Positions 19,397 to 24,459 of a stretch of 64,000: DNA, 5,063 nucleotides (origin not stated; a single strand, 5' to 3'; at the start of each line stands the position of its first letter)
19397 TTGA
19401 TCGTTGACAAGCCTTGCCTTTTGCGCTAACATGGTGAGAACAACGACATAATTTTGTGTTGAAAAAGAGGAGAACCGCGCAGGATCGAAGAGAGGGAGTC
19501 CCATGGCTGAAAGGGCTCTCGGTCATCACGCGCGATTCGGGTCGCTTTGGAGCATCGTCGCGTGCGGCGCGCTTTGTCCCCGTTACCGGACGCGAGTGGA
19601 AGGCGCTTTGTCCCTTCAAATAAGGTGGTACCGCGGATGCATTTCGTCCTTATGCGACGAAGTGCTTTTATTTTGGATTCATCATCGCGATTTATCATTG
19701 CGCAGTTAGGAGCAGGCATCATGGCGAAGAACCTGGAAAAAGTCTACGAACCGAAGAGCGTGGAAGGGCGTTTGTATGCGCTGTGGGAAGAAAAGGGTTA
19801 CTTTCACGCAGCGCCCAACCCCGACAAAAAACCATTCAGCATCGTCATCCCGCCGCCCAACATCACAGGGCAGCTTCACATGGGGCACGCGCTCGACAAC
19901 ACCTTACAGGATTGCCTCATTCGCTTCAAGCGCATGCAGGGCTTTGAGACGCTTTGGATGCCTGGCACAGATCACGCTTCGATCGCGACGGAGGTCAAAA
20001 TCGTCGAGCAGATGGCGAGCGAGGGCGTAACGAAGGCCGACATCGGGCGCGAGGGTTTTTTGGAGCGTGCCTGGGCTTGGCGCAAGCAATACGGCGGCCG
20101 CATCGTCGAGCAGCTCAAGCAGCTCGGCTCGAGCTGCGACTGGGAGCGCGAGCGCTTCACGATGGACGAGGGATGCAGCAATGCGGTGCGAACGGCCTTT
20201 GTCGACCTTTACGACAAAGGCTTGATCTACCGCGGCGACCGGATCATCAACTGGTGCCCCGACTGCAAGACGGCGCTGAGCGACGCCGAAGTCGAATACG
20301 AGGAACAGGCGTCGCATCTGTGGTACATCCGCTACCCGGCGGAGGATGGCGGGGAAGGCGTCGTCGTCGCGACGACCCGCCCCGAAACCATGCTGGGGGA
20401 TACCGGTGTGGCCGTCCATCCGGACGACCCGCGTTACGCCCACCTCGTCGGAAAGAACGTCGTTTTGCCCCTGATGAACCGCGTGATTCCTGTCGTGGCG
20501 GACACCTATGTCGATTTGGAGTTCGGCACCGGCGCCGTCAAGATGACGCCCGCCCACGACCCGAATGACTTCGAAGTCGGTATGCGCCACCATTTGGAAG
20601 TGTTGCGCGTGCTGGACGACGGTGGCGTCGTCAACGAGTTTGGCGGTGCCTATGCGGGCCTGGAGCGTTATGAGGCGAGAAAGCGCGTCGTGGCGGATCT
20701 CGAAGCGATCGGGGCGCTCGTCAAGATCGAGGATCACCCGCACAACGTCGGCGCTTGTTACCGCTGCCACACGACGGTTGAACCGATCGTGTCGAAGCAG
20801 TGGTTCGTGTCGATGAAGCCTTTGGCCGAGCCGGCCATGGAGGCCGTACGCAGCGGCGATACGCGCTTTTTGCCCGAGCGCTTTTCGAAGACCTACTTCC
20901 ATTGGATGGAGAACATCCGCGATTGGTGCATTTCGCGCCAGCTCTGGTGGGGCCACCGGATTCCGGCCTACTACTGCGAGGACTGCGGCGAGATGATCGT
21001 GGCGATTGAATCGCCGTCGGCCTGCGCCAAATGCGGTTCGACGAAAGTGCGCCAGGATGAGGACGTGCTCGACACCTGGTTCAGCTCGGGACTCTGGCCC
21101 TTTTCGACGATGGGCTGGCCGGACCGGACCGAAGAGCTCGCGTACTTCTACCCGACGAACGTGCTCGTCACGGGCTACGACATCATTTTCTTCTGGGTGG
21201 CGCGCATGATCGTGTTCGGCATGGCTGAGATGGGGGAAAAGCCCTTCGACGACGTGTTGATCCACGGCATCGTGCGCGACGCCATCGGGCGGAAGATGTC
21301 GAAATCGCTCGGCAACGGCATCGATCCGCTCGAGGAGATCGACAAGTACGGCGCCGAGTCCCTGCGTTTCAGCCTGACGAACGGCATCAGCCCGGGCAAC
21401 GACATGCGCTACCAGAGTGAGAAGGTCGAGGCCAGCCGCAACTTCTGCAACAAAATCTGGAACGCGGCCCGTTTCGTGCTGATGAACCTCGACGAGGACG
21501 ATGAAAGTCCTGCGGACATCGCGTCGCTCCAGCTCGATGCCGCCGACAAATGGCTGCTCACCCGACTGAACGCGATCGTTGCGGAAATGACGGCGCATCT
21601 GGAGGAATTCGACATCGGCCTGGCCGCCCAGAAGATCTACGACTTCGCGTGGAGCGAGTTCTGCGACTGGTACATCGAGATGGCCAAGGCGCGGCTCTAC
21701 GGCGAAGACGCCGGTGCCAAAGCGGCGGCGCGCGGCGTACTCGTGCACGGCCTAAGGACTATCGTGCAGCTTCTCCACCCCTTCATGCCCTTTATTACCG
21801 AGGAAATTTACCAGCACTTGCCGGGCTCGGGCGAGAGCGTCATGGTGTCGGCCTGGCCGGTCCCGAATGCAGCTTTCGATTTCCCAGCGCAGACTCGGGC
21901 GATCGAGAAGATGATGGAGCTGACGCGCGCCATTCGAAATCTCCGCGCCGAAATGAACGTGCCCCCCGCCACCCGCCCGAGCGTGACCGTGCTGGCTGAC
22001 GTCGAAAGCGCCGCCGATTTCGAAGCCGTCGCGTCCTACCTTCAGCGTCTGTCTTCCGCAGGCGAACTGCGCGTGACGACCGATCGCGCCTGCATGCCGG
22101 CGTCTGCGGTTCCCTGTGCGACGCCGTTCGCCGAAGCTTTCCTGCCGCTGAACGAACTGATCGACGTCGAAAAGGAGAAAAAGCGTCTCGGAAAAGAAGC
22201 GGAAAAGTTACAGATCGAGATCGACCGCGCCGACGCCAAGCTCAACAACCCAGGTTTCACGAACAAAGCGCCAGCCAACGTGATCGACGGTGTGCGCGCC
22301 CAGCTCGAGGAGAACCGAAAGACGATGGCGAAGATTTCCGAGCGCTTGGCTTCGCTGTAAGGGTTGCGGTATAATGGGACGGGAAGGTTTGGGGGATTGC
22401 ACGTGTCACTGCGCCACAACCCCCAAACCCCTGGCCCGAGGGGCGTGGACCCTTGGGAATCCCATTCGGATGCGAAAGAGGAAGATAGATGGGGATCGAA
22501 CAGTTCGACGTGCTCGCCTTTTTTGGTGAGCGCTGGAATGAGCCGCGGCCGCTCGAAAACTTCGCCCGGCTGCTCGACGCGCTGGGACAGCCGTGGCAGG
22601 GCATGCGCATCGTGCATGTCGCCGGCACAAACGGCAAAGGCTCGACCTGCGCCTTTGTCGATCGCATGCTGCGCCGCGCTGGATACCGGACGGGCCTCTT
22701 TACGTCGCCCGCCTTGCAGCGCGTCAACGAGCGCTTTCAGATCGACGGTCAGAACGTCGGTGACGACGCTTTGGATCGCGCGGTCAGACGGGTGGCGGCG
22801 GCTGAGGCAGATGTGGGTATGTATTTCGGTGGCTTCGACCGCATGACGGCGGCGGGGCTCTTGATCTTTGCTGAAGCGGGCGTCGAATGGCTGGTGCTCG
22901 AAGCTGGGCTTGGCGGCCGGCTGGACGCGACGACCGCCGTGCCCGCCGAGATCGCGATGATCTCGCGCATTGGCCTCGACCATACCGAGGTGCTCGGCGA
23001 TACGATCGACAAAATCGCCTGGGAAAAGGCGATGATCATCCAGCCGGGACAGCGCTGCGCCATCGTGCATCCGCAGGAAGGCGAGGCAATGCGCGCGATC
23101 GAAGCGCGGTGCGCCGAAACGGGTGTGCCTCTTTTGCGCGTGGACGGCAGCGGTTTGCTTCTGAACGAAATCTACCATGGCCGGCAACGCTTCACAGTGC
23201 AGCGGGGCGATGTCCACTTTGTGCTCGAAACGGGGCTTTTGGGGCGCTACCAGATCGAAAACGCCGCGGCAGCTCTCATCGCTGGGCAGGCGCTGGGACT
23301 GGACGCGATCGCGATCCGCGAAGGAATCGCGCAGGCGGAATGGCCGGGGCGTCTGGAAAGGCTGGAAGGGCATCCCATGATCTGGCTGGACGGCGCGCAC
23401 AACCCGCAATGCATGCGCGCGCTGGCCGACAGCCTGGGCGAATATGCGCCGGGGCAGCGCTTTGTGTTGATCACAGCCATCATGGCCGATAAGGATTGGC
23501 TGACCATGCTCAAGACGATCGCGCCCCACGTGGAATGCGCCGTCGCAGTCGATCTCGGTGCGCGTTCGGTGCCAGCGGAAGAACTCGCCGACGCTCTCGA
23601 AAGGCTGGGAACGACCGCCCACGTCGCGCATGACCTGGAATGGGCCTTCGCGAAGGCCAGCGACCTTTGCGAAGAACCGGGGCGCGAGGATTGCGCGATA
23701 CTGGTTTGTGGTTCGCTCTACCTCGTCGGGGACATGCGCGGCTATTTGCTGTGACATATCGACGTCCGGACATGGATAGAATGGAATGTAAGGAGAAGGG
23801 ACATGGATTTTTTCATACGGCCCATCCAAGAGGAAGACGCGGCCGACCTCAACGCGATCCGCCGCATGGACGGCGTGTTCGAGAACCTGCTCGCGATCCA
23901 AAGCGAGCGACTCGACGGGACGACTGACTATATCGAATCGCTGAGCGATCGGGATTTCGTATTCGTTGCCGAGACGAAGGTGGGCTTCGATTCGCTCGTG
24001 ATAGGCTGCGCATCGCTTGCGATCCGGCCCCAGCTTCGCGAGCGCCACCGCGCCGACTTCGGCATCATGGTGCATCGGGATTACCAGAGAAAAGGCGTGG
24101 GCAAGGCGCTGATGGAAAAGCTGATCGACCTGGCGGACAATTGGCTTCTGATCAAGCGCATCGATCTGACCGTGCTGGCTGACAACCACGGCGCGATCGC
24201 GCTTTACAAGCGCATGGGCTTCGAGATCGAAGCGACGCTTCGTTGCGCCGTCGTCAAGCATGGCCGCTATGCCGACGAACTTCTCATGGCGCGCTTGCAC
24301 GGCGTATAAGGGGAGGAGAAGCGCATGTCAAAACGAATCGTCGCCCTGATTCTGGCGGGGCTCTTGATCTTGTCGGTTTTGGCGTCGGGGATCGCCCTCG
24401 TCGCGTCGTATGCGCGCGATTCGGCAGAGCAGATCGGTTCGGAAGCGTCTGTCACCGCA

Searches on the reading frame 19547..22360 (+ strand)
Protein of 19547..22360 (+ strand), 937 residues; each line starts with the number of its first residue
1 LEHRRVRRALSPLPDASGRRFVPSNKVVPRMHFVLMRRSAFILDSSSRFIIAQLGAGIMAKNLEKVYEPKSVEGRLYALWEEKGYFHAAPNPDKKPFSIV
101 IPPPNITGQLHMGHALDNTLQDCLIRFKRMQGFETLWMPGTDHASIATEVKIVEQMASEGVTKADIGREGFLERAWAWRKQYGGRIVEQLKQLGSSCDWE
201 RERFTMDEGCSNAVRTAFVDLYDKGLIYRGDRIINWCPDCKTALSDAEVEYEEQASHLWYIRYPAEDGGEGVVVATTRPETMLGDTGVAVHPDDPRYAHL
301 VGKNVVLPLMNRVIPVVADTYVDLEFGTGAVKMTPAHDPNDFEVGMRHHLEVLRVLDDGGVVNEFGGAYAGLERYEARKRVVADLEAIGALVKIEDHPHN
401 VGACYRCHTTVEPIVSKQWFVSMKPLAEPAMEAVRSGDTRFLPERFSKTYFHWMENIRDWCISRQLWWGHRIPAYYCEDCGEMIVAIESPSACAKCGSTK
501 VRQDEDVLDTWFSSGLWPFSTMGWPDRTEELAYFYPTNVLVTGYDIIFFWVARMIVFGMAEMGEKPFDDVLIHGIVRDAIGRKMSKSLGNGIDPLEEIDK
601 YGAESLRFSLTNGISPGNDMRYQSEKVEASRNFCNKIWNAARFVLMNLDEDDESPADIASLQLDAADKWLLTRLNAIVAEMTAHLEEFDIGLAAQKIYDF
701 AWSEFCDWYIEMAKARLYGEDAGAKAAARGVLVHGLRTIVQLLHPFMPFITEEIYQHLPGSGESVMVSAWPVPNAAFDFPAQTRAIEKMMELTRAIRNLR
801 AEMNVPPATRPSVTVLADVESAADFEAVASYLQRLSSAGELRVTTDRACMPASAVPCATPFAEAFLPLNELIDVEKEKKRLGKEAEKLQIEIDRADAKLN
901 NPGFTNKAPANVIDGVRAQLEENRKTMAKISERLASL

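Call 9: search_protein_families(library=ncbifam, proteins=[window:19547-22360:+])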
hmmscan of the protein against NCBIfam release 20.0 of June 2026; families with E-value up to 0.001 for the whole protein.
window:19547-22360:+ (937 aa): 17 families
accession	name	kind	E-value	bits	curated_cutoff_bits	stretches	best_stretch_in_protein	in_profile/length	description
NF004349.1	PRK05729.1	equivalog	0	1235.8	704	1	64-933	1-859/860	valine--tRNA ligase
NF011492.0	PRK14900.1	equivalog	0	1134.9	1783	1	62-935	8-891/1044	valine--tRNA ligase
TIGR00422.1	valS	equivalog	0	1132.3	612.1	1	64-917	2-859/863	valine--tRNA ligase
NF009687.0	PRK13208.1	equivalog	7.7e-194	646.1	738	1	60-846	3-791/801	valine--tRNA ligase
TIGR00392.1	ileS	equivalog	1.9e-136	456.4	621.4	3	495-804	525-837/861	isoleucine--tRNA ligase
NF000540.1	alt_ValS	exception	1.8e-101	340.4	900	1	72-841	9-823/827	valine--tRNA ligase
NF040702.1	ileS_w_GNAT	exception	6.6e-76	255.8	1999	3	502-820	702-1022/1100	isoleucine--tRNA ligase, N-acetyltransferase domain-containing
NF008957.0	PRK12300.1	subfamily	4.6e-71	240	677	3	69-294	6-240/946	leucine--tRNA ligase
NF000258.1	MupB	exception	8.9e-69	232.4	1900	3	492-806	498-809/1033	mupirocin-resistant isoleucine--tRNA ligase MupB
NF000257.1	MupA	exception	1.1e-63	215.4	1900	3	492-797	494-801/1024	mupirocin-resistant isoleucine--tRNA ligase MupA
TIGR00395.1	leuS_arch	equivalog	3.3e-62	210.7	648.5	3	72-293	3-233/938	leucine--tRNA ligase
TIGR00396.1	leuS_bact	equivalog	3.1e-52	177.8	548.4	4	67-250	1-168/843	leucine--tRNA ligase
TIGR00398.1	metG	equivalog_domain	4.4e-32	111.5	336.35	2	404-759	169-502/530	methionine--tRNA ligase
NF008900.0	PRK12267.1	equivalog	1.3e-28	99.9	598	2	506-760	223-478/648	methionine--tRNA ligase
NF001100.0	PRK00133.1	equivalog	1.7e-19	69.9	587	2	404-760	175-504/676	methionine--tRNA ligase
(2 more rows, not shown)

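Call 10: search_protein_families(library=pfam, proteins=[window:19547-22360:+])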
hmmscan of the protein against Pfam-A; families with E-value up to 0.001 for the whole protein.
window:19547-22360:+ (937 aa): 5 families
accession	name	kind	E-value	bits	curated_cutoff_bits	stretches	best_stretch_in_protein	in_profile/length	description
PF00133.28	tRNA-synt_1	-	3e-143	478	22.7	1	76-621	2-412/414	tRNA synthetases class I (I, L, M and V)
PF08264.19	Anticodon_1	-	9.6e-44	149.3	25.1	1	667-812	1-145/148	Anticodon-binding domain of tRNA ligase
PF09334.17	tRNA-synt_1g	-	1.4e-22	80.4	20.1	2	104-250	8-136/391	tRNA synthetases class I (M)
PF10458.14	Val_tRNA-synt_C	-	1.6e-18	67.1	25.9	1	873-937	1-65/66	Valyl tRNA synthetase tRNA binding arm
PF13603.12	tRNA-synt_1_2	-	2.1e-09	37.6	25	1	302-357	86-141/185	Leucyl-tRNA synthetase, editing domain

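Call 44: find_homologous_proteins(query=window:19733-22357:+, max_evalue=1e-50)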
Query window:19733-22357:+ (875 aa): 8000 proteins with E <= 1e-50 among 8000 candidates; the best 120 are listed.
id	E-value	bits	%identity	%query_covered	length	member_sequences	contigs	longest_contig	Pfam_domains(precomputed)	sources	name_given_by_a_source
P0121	0.0e+0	2055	100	100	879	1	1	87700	PF09334.18,PF08264.20,PF13603.13,PF00133.29,PF10458.15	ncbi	-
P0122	0.0e+0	1569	-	-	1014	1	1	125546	PF09334.18,PF08264.20,PF13603.13,PF00133.29,PF10458.15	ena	-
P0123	0.0e+0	1483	69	100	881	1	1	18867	PF09334.18,PF01406.26,PF08264.20,PF21349.3,PF13603.13,PF00133.29,PF10458.15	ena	-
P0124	0.0e+0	1483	69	100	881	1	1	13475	PF09334.18,PF01406.26,PF08264.20,PF21349.3,PF13603.13,PF00133.29,PF10458.15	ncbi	-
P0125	0.0e+0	1482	69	100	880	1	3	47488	PF09334.18,PF08264.20,PF21349.3,PF13603.13,PF00133.29,PF10458.15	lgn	-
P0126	0.0e+0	1463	69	100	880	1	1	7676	PF09334.18,PF08264.20,PF21349.3,PF13603.13,PF00133.29,PF10458.15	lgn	-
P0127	0.0e+0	1454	69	100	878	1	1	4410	PF09334.18,PF01406.26,PF08264.20,PF13603.13,PF00133.29,PF10458.15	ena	-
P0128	0.0e+0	1452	68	100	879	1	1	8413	PF09334.18,PF08264.20,PF21349.3,PF13603.13,PF00133.29,PF10458.15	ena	-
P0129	0.0e+0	1448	69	100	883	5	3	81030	PF09334.18,PF08264.20,PF13603.13,PF00133.29,PF10458.15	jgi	jgi:valyl-tRNA synthetase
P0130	0.0e+0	1441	68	100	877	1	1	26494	PF09334.18,PF01406.26,PF08264.20,PF13603.13,PF00133.29,PF10458.15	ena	-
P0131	0.0e+0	1436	68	100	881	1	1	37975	PF09334.18,PF08264.20,PF13603.13,PF00133.29,PF10458.15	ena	-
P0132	0.0e+0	1429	67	100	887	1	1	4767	PF09334.18,PF08264.20,PF13603.13,PF00133.29,PF10458.15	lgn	-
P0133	0.0e+0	1426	68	100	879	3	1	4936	PF09334.18,PF08264.20,PF13603.13,PF00133.29,PF10458.15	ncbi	-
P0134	0.0e+0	1405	67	100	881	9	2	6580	PF09334.18,PF01406.26,PF08264.20,PF21349.3,PF13603.13,PF00133.29,PF10458.15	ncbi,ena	-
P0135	0.0e+0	1393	67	100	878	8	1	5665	PF09334.18,PF08264.20,PF13603.13,PF00133.29,PF10458.15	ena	-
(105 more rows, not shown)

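Call 45: find_encoding_contigs(protein=P0122, flank=10000, max_places=2)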
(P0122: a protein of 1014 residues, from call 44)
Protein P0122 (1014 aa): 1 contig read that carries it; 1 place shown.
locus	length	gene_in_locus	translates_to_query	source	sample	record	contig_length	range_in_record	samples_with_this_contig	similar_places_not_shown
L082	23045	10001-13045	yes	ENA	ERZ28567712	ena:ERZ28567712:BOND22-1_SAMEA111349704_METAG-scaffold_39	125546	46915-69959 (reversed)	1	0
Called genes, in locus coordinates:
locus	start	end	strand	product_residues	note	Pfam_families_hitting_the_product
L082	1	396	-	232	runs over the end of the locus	PF00072:Response_reg, PF04397:LytTR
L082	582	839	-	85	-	PF00403:HMA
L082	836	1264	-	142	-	-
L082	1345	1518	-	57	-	PF12669:FeoB_associated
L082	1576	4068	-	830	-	PF01926:MMR_HSR1, PF02421:FeoB_N, PF17910:FeoB_Cyto, PF07670:Gate, PF07664:FeoB_C, PF07670:Gate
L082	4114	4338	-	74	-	PF04023:FeoA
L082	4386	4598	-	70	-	PF04023:FeoA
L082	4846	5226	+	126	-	PF01325:Fe_dep_repress, PF01047:MarR (weak), PF12802:MarR_2 (faint), PF13545:HTH_Crp_2 (faint), PF02742:Fe_dep_repr_C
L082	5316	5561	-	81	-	-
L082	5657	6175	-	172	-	PF06210:DUF1003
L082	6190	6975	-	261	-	PF05872:HerA_C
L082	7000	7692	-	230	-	PF01935:DUF87, PF05872:HerA_C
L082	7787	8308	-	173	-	-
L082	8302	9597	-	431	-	PF17125:Methyltr_RsmF_N, PF01189:Methyltr_RsmB-F, PF13636:Methyltranf_PUA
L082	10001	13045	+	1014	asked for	PF00133:tRNA-synt_1, PF09334:tRNA-synt_1g, PF00133:tRNA-synt_1, PF13603:tRNA-synt_1_2, PF09334:tRNA-synt_1g (weak), PF08264:Anticodon_1, PF10458:Val_tRNA-synt_C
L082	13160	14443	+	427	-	PF00128:Alpha-amylase, PF14701:hDGE_amylase (weak), PF00128:Alpha-amylase, PF18612:Bac_A_amyl_C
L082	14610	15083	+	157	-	PF01047:MarR, PF12802:MarR_2, PF13463:HTH_27 (faint), PF09339:HTH_IclR (weak), PF13412:HTH_24 (weak)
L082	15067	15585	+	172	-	PF00005:ABC_tran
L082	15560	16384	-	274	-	PF02811:PHP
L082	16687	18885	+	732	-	PF03477:ATP-cone, PF13597:NRDD, PF01228:Gly_radical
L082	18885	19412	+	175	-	PF13353:Fer4_12, PF04055:Radical_SAM (weak)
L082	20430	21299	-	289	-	PF00892:EamA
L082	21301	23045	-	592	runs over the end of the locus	PF13167:GTP-bdg_N, PF16360:GTP-bdg_M, PF01926:MMR_HSR1, PF19275:HflX_C (weak)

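Call 46: find_encoding_contigs(protein=P0129, flank=10000, max_places=2)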
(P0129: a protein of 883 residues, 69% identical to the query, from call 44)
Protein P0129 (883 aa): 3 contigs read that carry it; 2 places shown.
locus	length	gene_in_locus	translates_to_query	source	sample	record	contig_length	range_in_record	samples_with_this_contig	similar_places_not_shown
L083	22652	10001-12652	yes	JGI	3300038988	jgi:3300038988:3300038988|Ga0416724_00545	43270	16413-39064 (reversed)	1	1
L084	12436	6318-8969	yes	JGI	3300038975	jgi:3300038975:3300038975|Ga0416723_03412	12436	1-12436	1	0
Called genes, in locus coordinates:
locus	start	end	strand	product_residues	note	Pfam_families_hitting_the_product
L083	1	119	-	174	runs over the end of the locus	PF01965:DJ-1_PfpI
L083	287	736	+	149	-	-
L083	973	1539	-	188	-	PF01584:CheW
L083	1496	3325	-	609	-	PF12729:4HB_MCP_1, PF00672:HAMP (faint), PF18947:HAMP_2 (faint), PF00015:MCPsignal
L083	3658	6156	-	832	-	PF25873:WHD_MalT, PF17874:TPR_MalT (faint), PF00196:GerE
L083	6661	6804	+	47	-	-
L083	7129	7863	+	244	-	-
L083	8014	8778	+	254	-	PF01471:PG_binding_1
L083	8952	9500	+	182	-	PF01066:CDP-OH_P_transf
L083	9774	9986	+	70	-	-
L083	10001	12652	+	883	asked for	PF00133:tRNA-synt_1, PF09334:tRNA-synt_1g (weak), PF13603:tRNA-synt_1_2, PF09334:tRNA-synt_1g, PF08264:Anticodon_1, PF10458:Val_tRNA-synt_C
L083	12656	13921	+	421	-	PF08245:Mur_ligase_M (weak), PF02875:Mur_ligase_C, PF27239:FOL3_C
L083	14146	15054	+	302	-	-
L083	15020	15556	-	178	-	PF14277:DUF4364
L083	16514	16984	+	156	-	PF04073:tRNA_edit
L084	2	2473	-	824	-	?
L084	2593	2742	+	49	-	-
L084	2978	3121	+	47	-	-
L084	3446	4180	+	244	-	-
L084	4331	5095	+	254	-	PF01471:PG_binding_1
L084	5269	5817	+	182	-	PF01066:CDP-OH_P_transf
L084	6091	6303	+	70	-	-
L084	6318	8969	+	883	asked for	PF00133:tRNA-synt_1, PF09334:tRNA-synt_1g (weak), PF13603:tRNA-synt_1_2, PF09334:tRNA-synt_1g, PF08264:Anticodon_1, PF10458:Val_tRNA-synt_C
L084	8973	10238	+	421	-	PF08245:Mur_ligase_M (weak), PF02875:Mur_ligase_C, PF27239:FOL3_C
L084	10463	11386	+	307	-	-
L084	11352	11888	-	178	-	PF14277:DUF4364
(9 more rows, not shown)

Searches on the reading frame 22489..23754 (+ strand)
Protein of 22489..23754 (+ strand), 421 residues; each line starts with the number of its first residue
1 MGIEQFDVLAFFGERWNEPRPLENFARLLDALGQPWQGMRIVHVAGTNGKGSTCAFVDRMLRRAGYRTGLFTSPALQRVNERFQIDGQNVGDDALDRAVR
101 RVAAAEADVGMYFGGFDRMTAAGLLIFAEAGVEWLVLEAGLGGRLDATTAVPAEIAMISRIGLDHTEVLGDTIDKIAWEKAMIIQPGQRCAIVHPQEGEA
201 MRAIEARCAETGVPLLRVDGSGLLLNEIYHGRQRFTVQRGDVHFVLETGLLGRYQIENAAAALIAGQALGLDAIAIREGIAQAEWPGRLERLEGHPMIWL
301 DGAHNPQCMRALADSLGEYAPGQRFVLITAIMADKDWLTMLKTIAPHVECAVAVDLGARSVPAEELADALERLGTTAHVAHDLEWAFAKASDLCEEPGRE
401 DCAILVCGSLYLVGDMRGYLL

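Call 26: search_protein_families(library=ncbifam, max_evalue=1e-8, proteins=[window:22489-23754:+])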
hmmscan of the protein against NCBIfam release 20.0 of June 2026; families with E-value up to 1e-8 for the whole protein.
window:22489-23754:+ (421 aa): 15 families
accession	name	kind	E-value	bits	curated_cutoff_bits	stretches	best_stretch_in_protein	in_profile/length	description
TIGR01499.1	folC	subfamily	2.1e-99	333.6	162.65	1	22-419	1-399/400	bifunctional protein FolC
NF047860.1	Tet-DihydfolSynFolCMyb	equivalog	3.4e-67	227.4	700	1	14-417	35-460/468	bifunctional tetrahydrofolate synthase/dihydrofolate synthase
NF008101.0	PRK10846.1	equivalog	1.9e-55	188.4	360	1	39-414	49-408/422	bifunctional tetrahydrofolate synthase/dihydrofolate synthase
TIGR01085.1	murE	subfamily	4.2e-17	62.2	257.3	0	233-327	265-363/472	UDP-N-acetylmuramyl-tripeptide synthetase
NF001124.0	PRK00139.1-2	equivalog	1.9e-16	59.9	476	1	40-327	110-381/500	UDP-N-acetylmuramoyl-L-alanyl-D-glutamate--2,6-diaminopimelate ligase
NF008896.0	PRK11929.1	equivalog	1.9e-15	55.8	1023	1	128-317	176-377/965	bifunctional UDP-N-acetylmuramoyl-L-alanyl-D-glutamate--2,6-diaminopimelate ligase MurE/UDP-N-acetylmuramoyl-tripeptide--D-alanyl-D-alanine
TIGR01143.1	murF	subfamily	9.9e-14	51.1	288.6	1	125-332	119-334/418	UDP-N-acetylmuramoyl-tripeptide--D-alanyl-D-alanine ligase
NF001126.0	PRK00139.1-4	equivalog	1e-13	50.7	373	0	32-79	97-144/486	UDP-N-acetylmuramoyl-L-alanyl-D-glutamate--2,6-diaminopimelate ligase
NF010628.0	PRK14022.1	equivalog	2.6e-13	49.6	536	1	151-397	199-446/483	UDP-N-acetylmuramoyl-L-alanyl-D-glutamate--L-lysine ligase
TIGR02068.2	cya_phycin_syn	equivalog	3.1e-11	42.1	850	0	253-371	682-809/862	cyanophycin synthetase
NF053648.1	pMurE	equivalog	2.1e-10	39.9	600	0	148-331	185-362/464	pseudomurein biosynthesis peptide ligase pMurE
NF001131.0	PRK00139.2-5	equivalog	1.1e-09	37.7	1000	1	228-330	273-377/483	UDP-N-acetylmuramoyl-L-alanyl-D-glutamate--2,6-diaminopimelate ligase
NF010623.0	PRK14016.1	subfamily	1.1e-09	37.1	877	0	253-336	684-775/871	cyanophycin synthetase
NF001130.0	PRK00139.2-4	equivalog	6.8e-09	35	715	0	247-330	318-403/516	UDP-N-acetylmuramoyl-L-alanyl-D-glutamate--2,6-diaminopimelate ligase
TIGR01082.1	murC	equivalog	7.9e-09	35.1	335.1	0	152-328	167-351/449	UDP-N-acetylmuramate--L-alanine ligase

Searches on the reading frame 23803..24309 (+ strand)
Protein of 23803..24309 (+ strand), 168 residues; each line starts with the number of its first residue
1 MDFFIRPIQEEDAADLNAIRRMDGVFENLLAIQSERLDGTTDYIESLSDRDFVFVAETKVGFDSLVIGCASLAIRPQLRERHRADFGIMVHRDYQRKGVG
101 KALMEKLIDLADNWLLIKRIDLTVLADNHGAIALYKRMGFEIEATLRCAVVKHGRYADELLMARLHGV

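Call 26: search_protein_families(library=ncbifam, max_evalue=1e-8, proteins=[window:23803-24309:+])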
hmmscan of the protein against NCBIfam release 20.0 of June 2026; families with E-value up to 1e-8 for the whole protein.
window:23803-24309:+ (168 aa): 4 families
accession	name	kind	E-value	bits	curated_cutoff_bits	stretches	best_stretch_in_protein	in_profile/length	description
NF007527.0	PRK10140.1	equivalog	2.1e-28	99.2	236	1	11-165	9-161/162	N-acetyltransferase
TIGR03585.1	PseH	equivalog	2.1e-13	50.6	93.1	1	66-162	62-155/156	UDP-4-amino-4,6-dideoxy-N-acetyl-beta-L-altrosamine N-acetyltransferase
TIGR01575.1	rimI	equivalog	9.7e-12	45.2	86.4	1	87-146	60-118/132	ribosomal protein S18-alanine N-acetyltransferase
NF040503.1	resist_ArsN1a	equivalog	3.9e-10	39.7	170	1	10-165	6-158/159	arsinothricin resistance N-acetyltransferase ArsN1 family A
